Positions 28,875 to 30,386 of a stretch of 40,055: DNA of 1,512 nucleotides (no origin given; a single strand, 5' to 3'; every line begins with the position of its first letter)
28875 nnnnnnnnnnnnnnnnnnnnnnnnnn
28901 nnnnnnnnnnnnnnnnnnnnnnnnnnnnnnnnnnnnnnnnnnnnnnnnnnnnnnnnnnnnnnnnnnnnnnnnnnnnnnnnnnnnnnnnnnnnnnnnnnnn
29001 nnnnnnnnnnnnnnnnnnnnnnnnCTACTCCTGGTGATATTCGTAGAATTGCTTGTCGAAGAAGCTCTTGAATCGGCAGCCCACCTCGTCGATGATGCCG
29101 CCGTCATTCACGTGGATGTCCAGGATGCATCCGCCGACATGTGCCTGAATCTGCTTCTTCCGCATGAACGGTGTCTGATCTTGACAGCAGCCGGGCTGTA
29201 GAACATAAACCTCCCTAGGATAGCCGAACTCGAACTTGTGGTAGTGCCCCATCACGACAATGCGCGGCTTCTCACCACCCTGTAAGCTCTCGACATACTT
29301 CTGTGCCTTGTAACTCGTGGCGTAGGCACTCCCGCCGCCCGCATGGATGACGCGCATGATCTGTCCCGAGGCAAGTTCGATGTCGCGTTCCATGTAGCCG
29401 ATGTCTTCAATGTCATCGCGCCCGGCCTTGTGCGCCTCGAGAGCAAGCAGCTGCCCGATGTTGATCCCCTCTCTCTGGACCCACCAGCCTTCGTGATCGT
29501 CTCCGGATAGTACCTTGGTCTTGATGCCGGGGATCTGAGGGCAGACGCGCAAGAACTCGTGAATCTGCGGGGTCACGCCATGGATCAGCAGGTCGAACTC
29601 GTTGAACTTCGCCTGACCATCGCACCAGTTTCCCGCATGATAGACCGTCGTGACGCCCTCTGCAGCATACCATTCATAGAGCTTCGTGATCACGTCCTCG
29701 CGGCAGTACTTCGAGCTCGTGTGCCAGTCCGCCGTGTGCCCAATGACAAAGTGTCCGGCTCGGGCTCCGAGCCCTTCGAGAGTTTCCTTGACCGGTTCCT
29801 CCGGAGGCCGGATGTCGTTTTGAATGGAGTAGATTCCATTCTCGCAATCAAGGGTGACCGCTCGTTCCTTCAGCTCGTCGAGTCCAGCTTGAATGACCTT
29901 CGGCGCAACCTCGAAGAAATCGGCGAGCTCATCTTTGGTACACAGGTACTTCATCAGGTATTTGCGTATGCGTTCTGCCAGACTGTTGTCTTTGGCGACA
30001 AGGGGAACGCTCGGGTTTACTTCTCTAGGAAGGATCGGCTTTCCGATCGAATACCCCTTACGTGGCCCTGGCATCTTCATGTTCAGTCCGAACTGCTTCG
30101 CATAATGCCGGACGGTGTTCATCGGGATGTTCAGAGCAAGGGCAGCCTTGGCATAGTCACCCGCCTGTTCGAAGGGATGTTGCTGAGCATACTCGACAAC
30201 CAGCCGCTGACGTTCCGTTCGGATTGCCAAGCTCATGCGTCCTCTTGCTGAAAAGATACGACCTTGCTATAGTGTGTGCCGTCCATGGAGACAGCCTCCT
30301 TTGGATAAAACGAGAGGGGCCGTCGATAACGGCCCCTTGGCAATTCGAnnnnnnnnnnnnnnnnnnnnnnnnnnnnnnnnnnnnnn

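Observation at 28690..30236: Terminator-bounded two-gene cassette: HTH-wHTH-metallophosphoesterase fusion plus a minimal HExxH peptidase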

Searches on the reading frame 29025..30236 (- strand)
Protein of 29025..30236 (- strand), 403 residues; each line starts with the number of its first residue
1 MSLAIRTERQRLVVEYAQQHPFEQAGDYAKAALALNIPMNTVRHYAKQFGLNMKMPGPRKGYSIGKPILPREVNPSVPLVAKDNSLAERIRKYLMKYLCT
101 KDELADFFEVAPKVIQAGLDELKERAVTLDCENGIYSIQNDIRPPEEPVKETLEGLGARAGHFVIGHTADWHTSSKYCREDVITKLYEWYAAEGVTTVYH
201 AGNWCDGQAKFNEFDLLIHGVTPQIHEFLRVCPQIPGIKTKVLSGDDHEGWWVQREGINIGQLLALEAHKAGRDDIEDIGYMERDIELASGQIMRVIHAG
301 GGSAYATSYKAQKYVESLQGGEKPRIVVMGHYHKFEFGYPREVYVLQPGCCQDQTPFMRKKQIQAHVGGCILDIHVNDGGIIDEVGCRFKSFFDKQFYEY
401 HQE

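Call 3: search_protein_families(library=pfam, proteins=[window:29025-30236:-], max_evalue=1)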
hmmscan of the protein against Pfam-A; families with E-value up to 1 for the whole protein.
window:29025-30236:- (403 aa): 2 families
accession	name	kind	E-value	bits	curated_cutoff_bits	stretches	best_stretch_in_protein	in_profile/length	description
PF12850.12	Metallophos_2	-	0.0001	22.8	27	1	165-354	3-138/154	Calcineurin-like phosphoesterase superfamily domain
PF00149.33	Metallophos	-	0.011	16.6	21.5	1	164-217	2-53/191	Calcineurin-like phosphoesterase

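Call 4: search_protein_families(library=phrogs, proteins=[window:29025-30236:-], max_evalue=0.1)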
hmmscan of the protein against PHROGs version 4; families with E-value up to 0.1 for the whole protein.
window:29025-30236:- (403 aa): 1 family
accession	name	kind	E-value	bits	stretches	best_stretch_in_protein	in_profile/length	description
phrog_7339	-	DNA, RNA and nucleotide metabolism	0.00098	19.5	1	160-335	27-201/263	DNA repair exonuclease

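Call 6: search_dna_similar(query=window:29025-30236:-, collection=phages, mode=protein, max_rows=30, max_evalue=0.001)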
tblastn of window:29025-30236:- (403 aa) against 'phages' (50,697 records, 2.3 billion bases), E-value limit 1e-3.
Records with a match: 1; places in all: 1; records where one place covers at least 80% of the query: 0.
Best place of each record, by identity: <60% 1.
By first word of the organism name: Halorubrum 1.
By host as written in the record: Halorubrum sp. BL36 1.
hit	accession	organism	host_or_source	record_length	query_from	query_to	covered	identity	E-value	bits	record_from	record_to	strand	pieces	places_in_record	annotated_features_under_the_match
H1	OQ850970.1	Halorubrum tailed virus BLv36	Halorubrum sp. BL36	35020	103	385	70%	26.6%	3e-16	87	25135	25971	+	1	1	hypothetical protein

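Call 8: find_homologous_proteins(query=window:29025-30236:-, max_evalue=0.001)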
Query window:29025-30236:- (403 aa): 1436 proteins with E <= 0.001 among 8000 candidates; the best 120 are listed.
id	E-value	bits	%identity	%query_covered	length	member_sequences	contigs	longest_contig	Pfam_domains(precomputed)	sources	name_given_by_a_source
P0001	4.9e-281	950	100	100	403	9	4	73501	-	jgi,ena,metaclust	metaclust:\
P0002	9.0e-255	863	91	99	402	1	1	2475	-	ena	-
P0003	8.9e-212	722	76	98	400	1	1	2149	-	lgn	-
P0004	1.9e-194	665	71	99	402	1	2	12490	-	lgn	-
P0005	2.4e-194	664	68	79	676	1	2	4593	-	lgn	-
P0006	4.4e-186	637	70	99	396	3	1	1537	-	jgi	jgi:hypothetical protein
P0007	5.0e-183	627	67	98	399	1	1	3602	-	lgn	-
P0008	9.1e-181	620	70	97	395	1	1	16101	-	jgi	jgi:hypothetical protein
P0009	3.0e-179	615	68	98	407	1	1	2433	-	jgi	jgi:hypothetical protein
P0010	1.1e-176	606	66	97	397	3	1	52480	-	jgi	jgi:hypothetical protein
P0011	1.1e-172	593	66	98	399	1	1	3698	-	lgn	-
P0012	3.7e-159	548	64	95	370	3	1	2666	-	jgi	-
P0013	1.7e-150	520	60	96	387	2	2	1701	-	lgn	-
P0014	1.3e-103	365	48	92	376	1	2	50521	-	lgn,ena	-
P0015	4.1e-102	360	46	92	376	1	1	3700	PF12850.13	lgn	-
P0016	1.8e-100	355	49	93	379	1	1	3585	PF13412.13,PF12850.13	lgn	-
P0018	6.0e-100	353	49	82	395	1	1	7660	PF12850.13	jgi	-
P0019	1.6e-99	352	46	92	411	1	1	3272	PF12850.13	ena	-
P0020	1.7e-98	349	51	78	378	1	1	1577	PF12850.13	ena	-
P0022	5.0e-98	347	47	92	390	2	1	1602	PF12850.13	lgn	-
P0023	8.9e-98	346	51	79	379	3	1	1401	PF12850.13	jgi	-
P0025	6.8e-97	343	49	83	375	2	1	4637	PF12850.13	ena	-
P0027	1.7e-96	342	49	78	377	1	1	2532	PF12850.13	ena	-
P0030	2.1e-95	338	50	82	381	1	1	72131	-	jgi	-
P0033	1.1e-94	336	48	82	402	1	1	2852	PF12850.13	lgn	-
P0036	6.3e-94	333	47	83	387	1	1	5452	PF12850.13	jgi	jgi:hypothetical protein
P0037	7.7e-94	333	45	93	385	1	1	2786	PF12850.13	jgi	jgi:hypothetical protein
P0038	9.8e-94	333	45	89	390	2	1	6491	PF12850.13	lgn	-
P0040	2.0e-93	332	44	92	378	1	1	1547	PF12850.13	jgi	-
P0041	3.8e-93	331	48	78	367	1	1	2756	PF12850.13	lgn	-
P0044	5.9e-93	330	47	82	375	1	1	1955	PF12850.13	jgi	-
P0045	6.3e-93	330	48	78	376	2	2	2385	PF12850.13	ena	-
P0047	8.6e-93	330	43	96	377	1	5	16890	PF12850.13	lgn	-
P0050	5.4e-92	327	46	86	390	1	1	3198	PF12850.13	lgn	-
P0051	1.4e-91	326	49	74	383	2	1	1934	PF12850.13,PF07750.18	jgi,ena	-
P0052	1.5e-91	326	46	82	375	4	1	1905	PF12850.13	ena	-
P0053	2.0e-91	325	49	80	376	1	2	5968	PF12850.13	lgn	-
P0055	5.0e-91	324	50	74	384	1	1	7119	-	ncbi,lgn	-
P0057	6.2e-91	324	47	78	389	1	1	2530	PF12850.13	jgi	jgi:hypothetical protein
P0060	4.4e-90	321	50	74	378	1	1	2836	PF12850.13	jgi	jgi:predicted phosphodiesterase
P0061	6.6e-90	320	41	98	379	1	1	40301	-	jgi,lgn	jgi:hypothetical protein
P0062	1.3e-89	319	44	90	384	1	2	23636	PF12850.13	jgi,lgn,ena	-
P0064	1.4e-89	319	48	76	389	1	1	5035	PF08279.19,PF12850.13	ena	-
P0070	3.7e-89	318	47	78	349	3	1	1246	PF12850.13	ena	-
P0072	5.5e-89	317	46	78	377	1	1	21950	PF12850.13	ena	-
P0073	6.9e-89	317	48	73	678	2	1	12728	PF07591.16,PF12850.13,PF13403.12,PF14890.12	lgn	-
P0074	8.2e-89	317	48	74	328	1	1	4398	PF12850.13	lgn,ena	-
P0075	9.6e-89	316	48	77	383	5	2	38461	PF12850.13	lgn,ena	-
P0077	1.3e-88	316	48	79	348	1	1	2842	PF12850.13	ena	-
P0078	1.9e-88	315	46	86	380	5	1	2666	-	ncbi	-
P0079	2.1e-88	315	45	80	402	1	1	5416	PF12850.13,PF13518.13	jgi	jgi:predicted phosphodiesterase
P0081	3.2e-88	315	45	83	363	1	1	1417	PF12850.13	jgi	jgi:predicted phosphodiesterase/biotin operon repressor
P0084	4.2e-88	314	47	79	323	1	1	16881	PF12850.13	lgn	-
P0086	4.3e-88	314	48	77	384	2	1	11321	PF12850.13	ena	-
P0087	7.6e-88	313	48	83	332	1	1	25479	PF12850.13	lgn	-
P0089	1.2e-87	313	48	80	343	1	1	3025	PF12850.13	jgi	jgi:predicted phosphodiesterase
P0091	1.5e-87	312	48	78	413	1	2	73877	-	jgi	jgi:biotin operon repressor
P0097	3.5e-87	311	42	94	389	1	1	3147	PF12850.13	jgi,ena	-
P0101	6.8e-87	310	46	79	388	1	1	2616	PF12850.13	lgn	-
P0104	8.9e-87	310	45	83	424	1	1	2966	PF12850.13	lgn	-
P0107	1.3e-86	309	42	95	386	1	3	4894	PF12850.13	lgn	-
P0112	1.8e-86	309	47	74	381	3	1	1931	PF12850.13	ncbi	-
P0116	2.6e-86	308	42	93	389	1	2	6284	PF12850.13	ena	-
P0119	3.4e-86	308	46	78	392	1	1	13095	PF12850.13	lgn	-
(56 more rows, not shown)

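Call 9: find_encoding_contigs(protein=P0001, flank=10000, max_places=4)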
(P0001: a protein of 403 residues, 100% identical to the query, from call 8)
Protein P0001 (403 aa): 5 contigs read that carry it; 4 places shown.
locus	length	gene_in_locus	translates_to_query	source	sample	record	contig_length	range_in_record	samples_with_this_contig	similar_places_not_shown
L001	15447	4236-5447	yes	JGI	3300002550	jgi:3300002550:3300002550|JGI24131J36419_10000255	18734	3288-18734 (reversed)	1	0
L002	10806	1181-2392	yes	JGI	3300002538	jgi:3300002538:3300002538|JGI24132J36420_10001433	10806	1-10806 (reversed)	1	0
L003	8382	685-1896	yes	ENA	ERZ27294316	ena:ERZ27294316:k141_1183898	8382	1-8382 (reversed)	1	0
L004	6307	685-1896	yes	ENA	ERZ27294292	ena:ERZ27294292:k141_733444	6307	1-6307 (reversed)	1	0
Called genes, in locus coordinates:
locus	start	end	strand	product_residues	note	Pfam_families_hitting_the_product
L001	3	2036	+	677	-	?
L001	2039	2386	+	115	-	-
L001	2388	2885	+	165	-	-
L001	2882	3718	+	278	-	PF08924:Rv2525c_GlyHyd-like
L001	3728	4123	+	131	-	-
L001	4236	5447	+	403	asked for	-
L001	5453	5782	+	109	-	-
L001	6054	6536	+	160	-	PF02945:Endonuclease_7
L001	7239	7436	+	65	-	-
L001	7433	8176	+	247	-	PF01656:CbiA, PF02374:ArsA_ATPase (faint), PF09140:MipZ (weak), PF13614:AAA_31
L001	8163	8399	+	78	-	-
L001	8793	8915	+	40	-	-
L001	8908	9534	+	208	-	-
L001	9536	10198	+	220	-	PF01844:HNH, PF14279:HNH_5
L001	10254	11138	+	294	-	-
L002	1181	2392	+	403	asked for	-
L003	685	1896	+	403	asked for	-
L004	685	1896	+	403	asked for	-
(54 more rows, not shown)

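Call 10: search_solved_structures(query=window:29025-30236:-, max_evalue=10, show_alignments=2)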
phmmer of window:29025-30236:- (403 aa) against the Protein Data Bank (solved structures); distinct sequences matched with E-value up to 10: 1.
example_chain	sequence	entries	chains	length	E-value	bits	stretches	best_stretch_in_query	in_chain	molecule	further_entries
3jcm_L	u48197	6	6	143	0.31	13.3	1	84-110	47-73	Spliceosomal protein DIB1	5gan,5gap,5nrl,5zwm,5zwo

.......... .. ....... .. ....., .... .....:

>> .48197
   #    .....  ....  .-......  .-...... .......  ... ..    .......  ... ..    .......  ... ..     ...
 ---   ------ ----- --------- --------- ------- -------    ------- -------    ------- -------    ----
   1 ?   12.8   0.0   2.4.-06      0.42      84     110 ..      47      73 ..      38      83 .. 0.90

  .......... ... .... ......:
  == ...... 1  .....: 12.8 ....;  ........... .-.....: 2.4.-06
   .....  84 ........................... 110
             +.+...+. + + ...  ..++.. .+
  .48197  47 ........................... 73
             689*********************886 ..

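Call 12: find_encoding_contigs(protein=P0010, flank=8000, max_places=2)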
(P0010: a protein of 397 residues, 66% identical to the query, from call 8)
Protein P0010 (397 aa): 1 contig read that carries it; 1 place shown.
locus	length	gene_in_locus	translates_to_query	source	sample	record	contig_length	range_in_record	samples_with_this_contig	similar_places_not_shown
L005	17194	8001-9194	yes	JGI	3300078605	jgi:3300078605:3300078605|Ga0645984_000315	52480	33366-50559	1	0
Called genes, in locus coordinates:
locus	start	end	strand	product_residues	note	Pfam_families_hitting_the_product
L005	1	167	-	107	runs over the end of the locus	-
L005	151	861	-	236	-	PF18847:LPD29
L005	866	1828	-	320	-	-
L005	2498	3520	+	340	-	-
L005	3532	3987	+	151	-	-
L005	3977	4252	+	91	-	-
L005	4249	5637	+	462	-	PF03237:Terminase_6N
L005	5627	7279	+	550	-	PF16510:P22_portal, PF23899:SU10_portal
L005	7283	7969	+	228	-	PF07460:NUMOD3 (weak), PF01844:HNH (weak)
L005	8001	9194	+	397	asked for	-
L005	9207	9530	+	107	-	-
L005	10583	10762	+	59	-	-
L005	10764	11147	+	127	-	-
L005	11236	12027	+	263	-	-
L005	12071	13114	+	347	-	-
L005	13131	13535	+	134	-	-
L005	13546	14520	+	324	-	-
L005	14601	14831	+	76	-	-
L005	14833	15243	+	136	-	-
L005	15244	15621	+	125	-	-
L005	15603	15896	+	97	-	-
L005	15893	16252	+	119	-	-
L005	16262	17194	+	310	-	-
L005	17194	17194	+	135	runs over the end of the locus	-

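Call 13: find_encoding_contigs(protein=P0014, flank=8000, max_places=2)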
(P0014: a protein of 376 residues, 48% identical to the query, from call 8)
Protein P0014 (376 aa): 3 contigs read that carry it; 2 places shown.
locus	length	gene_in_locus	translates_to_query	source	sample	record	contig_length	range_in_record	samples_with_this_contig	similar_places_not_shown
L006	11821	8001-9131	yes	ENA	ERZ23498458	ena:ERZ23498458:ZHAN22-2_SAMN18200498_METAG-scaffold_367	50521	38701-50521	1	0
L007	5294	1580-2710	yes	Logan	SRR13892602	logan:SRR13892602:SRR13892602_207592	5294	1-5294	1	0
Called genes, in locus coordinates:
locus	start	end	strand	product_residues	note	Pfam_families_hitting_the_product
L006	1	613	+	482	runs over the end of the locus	-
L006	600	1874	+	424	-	PF00535:Glycos_transf_2, PF13489:Methyltransf_23, PF08241:Methyltransf_11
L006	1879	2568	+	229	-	-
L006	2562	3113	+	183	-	PF13578:Methyltransf_24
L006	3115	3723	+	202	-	PF13578:Methyltransf_24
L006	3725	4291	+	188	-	PF08242:Methyltransf_12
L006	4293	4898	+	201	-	PF00535:Glycos_transf_2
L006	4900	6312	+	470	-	PF04991:LicD (faint)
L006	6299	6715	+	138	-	PF01467:CTP_transf_like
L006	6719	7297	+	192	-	PF13489:Methyltransf_23, PF13847:Methyltransf_31, PF08241:Methyltransf_11, PF08242:Methyltransf_12, PF13649:Methyltransf_25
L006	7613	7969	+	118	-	-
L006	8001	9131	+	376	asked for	-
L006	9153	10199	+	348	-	-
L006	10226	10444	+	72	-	-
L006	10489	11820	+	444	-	?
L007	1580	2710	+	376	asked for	-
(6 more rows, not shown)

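Call 14: find_encoding_contigs(protein=P0030, flank=8000, max_places=2)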
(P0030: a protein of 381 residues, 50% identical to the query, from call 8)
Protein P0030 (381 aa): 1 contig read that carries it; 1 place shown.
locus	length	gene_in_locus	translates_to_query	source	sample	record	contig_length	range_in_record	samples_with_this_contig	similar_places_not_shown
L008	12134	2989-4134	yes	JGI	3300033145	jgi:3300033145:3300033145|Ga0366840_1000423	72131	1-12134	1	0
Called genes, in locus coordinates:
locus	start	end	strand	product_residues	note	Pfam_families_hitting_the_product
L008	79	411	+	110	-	-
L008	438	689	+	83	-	-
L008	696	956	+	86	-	-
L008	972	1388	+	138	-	-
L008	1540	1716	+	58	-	-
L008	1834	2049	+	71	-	-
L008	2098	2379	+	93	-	-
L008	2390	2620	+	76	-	-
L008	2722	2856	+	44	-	-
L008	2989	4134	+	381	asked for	-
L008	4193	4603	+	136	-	-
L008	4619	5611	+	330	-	PF00154:RecA_N, PF08423:Rad51, PF06745:ATPase (weak)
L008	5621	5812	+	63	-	-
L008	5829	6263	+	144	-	PF05866:RusA (weak)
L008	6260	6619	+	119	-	-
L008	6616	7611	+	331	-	PF00534:Glycos_transf_1, PF13692:Glyco_trans_1_4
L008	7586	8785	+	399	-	PF00534:Glycos_transf_1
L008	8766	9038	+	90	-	PF18903:DUF5659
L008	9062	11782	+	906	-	PF13641:Glyco_tranf_2_3 (faint), PF00535:Glycos_transf_2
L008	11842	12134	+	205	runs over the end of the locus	PF13489:Methyltransf_23, PF08241:Methyltransf_11, PF08242:Methyltransf_12, PF13649:Methyltransf_25, PF13847:Methyltransf_31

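Call 22: find_encoding_contigs(protein=P0061, flank=8000, max_places=2)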
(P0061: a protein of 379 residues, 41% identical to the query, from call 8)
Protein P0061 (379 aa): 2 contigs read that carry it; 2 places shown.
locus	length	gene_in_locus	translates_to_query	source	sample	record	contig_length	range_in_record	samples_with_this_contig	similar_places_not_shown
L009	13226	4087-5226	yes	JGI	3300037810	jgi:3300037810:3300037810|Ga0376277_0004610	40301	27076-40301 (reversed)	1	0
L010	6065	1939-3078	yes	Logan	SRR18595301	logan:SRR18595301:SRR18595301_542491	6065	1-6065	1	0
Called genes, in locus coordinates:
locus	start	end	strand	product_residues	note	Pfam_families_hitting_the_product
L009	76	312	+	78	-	-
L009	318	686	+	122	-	-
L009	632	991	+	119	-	-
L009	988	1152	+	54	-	-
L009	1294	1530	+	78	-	-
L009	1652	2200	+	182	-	-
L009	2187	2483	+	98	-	-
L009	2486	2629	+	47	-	-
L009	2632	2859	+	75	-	-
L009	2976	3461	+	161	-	-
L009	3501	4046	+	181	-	-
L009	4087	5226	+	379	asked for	-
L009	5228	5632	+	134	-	-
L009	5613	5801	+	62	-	-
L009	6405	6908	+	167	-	PF18013:Phage_lysozyme2 (weak)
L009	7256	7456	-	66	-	-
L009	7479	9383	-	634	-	-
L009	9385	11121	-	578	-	-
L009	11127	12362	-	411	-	-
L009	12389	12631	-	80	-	-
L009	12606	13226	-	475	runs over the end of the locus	-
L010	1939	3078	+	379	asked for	-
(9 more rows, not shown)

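Call 23: find_encoding_contigs(protein=P0091, flank=8000, max_places=2)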
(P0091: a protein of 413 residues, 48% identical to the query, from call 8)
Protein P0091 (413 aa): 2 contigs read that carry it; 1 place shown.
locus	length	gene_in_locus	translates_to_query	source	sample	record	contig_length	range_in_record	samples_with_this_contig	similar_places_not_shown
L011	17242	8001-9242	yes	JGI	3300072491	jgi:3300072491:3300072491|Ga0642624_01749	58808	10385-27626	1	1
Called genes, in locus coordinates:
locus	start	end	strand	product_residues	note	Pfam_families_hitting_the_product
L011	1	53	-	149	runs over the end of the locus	PF05866:RusA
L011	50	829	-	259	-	PF07505:DUF5131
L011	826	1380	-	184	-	-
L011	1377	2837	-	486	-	PF00772:DnaB, PF20307:divDNAB (faint), PF13481:AAA_25, PF03796:DnaB_C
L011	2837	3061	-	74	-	-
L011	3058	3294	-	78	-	-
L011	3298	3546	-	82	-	-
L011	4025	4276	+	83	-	-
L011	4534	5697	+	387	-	PF00589:Phage_integrase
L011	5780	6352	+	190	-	-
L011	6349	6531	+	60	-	-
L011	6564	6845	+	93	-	-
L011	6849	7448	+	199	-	-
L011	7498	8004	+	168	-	-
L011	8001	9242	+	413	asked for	-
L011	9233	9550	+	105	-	-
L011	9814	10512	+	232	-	-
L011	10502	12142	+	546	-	-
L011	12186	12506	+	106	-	-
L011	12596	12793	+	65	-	-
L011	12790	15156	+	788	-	-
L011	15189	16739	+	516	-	-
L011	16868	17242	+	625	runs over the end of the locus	-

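Call 27: search_protein_families(library=ncbifam, proteins=[window:29025-30236:-, L008:4193-4600:+, L009:5228-5629:+, L011:9233-9547:+], max_evalue=1)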
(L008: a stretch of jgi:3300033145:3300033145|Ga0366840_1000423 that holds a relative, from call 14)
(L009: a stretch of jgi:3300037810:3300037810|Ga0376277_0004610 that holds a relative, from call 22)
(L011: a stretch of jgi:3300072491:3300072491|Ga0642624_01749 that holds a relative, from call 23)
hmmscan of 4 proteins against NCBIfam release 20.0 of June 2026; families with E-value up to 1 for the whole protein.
window:29025-30236:- (403 aa): 4 families
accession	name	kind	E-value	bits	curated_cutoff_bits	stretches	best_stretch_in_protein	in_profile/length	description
NF003118.0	PRK04036.1-3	equivalog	3.8e-05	22.8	445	1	323-370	417-464/481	DNA-directed DNA polymerase II small subunit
NF003116.0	PRK04036.1-1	equivalog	0.00028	19.7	425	1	322-373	466-518/530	DNA-directed DNA polymerase II small subunit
TIGR00040.1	yfcE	subfamily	0.1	12.7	56.25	1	315-352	98-135/158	YfcE family phosphodiesterase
NF011179.0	PRK14584.1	equivalog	0.23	11.6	180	1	81-152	81-150/153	poly-beta-1,6-N-acetyl-D-glucosamine biosynthesis protein PgaD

L008:4193-4600:+ (136 aa): 0 families

L009:5228-5629:+ (134 aa): 0 families

L011:9233-9547:+ (105 aa): 0 families

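Call 28: search_protein_families(library=padloc, proteins=[window:29025-30236:-, L008:4193-4600:+], max_evalue=1)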
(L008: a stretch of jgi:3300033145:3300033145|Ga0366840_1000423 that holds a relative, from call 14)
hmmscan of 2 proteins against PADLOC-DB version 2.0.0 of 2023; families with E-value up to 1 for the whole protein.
window:29025-30236:- (403 aa): 0 families

L008:4193-4600:+ (136 aa): 0 families

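Call 29: predict_structure(alignment_id=A1)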
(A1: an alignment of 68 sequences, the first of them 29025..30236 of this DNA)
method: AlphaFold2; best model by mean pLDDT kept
length: 403 residues; sequences in the alignment: 68
mean_pLDDT: 89.0   pTM: 0.77
mean pLDDT of the five models: 89.0, 88.6, 87.8, 87.4, 87.5
residues with pLDDT >= 90: 309; 70-90: 48; 50-70: 18; < 50: 28
segments of 3 or more residues with pLDDT < 50: 58-82
pLDDT, mean of each block of 10 residues (from residue 1): 80 97 95 97 94 72 39 40 80 95 96 97 94 94 89 91 97 96 98 98 92 92 97 98 92 92 97 97 96 93 63 91 95 93 95 88 91 97 98 75 45
secondary structure, 60 per line:
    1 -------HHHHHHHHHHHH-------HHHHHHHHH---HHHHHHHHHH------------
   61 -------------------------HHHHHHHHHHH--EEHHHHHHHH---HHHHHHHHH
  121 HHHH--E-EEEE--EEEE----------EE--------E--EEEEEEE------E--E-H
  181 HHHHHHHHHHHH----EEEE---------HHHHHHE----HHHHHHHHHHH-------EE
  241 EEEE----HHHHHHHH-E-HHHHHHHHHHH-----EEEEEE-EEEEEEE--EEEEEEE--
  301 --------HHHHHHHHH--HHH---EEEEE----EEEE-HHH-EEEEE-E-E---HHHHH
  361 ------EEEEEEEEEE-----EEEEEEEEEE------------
elements in order: H8-19 H27-35 H39-48 H86-96 H101-108 H112-124 E129-132 E135-138 E162-168 H180-192 E197-200 H210-215 H221-231 E239-244 H249-256 H260-270 E276-281 E283-289 E292-298 H309-317 E326-330 E335-338 E344-348 H356-360 E367-376 E382-391
